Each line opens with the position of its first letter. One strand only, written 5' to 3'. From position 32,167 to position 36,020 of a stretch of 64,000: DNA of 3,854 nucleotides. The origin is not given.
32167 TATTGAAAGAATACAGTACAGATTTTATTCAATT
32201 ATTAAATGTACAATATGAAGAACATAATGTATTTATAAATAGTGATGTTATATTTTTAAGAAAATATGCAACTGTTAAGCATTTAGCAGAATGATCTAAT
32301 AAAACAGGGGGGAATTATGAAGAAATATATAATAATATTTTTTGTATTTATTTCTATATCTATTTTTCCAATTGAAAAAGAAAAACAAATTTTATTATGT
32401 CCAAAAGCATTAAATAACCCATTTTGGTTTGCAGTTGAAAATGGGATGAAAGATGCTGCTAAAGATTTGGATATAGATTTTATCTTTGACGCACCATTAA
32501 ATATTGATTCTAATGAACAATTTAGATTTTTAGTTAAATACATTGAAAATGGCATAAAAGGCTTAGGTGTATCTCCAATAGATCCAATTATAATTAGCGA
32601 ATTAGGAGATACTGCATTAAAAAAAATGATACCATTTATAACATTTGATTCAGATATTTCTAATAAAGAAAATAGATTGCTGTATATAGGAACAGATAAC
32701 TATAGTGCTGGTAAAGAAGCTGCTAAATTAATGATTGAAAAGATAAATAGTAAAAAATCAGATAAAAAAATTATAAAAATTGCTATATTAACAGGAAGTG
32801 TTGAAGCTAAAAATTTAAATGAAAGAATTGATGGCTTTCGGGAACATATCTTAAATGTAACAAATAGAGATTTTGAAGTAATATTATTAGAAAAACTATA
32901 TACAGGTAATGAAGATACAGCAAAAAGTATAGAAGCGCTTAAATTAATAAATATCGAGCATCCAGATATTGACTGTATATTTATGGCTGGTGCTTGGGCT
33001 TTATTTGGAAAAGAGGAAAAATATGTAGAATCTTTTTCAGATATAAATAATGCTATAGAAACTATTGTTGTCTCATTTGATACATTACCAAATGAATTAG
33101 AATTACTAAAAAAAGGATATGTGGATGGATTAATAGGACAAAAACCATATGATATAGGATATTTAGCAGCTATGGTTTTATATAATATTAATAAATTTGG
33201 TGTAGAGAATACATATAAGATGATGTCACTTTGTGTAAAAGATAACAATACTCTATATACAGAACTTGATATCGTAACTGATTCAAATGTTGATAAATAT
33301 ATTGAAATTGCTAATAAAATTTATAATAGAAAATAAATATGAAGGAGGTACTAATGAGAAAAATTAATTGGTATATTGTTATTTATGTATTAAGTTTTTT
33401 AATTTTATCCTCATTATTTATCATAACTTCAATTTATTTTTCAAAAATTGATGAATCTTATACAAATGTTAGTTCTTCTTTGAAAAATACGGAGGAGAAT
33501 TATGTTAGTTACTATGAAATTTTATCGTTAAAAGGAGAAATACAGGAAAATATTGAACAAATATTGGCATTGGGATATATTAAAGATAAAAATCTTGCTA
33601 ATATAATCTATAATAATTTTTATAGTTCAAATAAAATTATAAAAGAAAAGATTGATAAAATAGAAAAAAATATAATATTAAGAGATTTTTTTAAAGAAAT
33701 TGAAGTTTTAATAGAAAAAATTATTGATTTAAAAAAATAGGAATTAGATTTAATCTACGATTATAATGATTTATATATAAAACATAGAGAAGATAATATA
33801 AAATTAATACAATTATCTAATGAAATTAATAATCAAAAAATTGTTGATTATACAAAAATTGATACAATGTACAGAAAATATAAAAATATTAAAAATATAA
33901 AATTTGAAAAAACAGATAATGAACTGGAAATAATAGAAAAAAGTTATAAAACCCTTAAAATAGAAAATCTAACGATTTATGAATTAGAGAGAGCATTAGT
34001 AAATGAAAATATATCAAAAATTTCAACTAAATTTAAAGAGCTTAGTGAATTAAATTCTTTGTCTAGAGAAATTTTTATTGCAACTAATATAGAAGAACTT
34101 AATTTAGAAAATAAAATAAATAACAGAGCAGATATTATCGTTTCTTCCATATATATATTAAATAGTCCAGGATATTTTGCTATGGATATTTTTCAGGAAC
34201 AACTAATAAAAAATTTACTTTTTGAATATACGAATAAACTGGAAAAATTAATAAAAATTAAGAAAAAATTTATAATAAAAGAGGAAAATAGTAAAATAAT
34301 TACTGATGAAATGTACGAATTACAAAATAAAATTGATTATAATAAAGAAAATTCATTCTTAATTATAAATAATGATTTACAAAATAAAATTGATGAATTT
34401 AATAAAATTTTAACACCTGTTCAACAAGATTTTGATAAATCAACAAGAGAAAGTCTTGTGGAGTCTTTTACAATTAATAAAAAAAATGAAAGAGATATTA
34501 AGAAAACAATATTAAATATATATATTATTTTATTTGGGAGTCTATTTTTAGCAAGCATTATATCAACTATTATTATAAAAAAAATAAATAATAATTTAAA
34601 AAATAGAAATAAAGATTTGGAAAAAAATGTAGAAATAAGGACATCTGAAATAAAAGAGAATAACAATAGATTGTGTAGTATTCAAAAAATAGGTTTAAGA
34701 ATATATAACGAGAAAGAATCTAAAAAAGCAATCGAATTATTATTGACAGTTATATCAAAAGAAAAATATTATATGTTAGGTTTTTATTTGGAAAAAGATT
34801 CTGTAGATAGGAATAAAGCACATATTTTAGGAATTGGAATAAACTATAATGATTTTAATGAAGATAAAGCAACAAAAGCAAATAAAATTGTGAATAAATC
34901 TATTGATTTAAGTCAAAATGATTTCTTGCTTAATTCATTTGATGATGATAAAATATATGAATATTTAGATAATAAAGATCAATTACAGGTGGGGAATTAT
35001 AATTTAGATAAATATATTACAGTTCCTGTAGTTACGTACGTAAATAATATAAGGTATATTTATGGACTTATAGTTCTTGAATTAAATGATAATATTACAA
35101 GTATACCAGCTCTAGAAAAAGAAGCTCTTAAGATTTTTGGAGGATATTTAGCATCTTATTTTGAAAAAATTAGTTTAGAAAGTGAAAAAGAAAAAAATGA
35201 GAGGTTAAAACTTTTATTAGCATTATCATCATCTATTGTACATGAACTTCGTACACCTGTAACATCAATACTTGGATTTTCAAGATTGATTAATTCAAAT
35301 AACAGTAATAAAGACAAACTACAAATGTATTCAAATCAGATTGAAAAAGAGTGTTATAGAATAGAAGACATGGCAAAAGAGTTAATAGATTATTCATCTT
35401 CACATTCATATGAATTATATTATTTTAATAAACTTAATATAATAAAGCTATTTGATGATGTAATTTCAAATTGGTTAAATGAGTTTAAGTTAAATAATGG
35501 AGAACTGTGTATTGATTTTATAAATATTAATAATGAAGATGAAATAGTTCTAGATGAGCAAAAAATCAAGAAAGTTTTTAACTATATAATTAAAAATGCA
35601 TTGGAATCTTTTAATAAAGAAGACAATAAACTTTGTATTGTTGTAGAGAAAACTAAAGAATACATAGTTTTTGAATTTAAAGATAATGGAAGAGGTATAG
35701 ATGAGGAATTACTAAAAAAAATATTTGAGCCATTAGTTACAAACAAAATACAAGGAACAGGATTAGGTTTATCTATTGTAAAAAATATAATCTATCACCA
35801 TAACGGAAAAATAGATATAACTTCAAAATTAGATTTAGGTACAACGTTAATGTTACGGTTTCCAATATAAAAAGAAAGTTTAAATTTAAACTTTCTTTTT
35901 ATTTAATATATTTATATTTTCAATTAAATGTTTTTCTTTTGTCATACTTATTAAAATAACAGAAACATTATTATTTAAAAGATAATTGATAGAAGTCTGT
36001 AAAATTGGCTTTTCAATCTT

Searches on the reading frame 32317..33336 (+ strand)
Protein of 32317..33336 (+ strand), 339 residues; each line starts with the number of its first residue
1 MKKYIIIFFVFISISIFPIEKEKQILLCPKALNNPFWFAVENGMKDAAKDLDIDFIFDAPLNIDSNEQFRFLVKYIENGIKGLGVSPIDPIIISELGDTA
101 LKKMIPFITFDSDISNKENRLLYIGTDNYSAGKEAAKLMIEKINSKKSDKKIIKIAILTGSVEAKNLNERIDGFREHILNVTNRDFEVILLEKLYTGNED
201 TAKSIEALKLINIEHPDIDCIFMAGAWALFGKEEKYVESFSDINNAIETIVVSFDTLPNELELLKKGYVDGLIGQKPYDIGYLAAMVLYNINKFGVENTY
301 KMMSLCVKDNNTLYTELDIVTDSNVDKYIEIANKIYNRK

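Call 21: search_protein_families(library=pfam, proteins=[window:32317-33336:+], max_evalue=0.00001)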
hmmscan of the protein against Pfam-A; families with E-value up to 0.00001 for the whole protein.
window:32317-33336:+ (339 aa): 2 families
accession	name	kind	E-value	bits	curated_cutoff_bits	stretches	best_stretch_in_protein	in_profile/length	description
PF13407.12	Peripla_BP_4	-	1e-48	166.6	35.1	1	26-291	2-253/258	Periplasmic binding protein domain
PF00532.27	Peripla_BP_1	-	2.5e-06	27.6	22.2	1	25-257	4-226/281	Periplasmic binding proteins and sugar binding domain of LacI family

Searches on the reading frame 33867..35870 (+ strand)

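Call 21: search_protein_families(library=pfam, proteins=[window:33867-35870:+], max_evalue=0.00001)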
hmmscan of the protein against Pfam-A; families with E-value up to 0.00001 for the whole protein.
window:33867-35870:+ (667 aa): 2 families
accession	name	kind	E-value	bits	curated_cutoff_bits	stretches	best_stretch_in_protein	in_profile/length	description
PF02518.31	HATPase_c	-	9.6e-21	74.7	26.4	1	563-666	2-108/111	Histidine kinase-, DNA gyrase B-, and HSP90-like ATPase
PF00512.31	HisKA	-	1.7e-10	41.2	26.9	1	453-512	5-63/66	His Kinase A (phospho-acceptor) domain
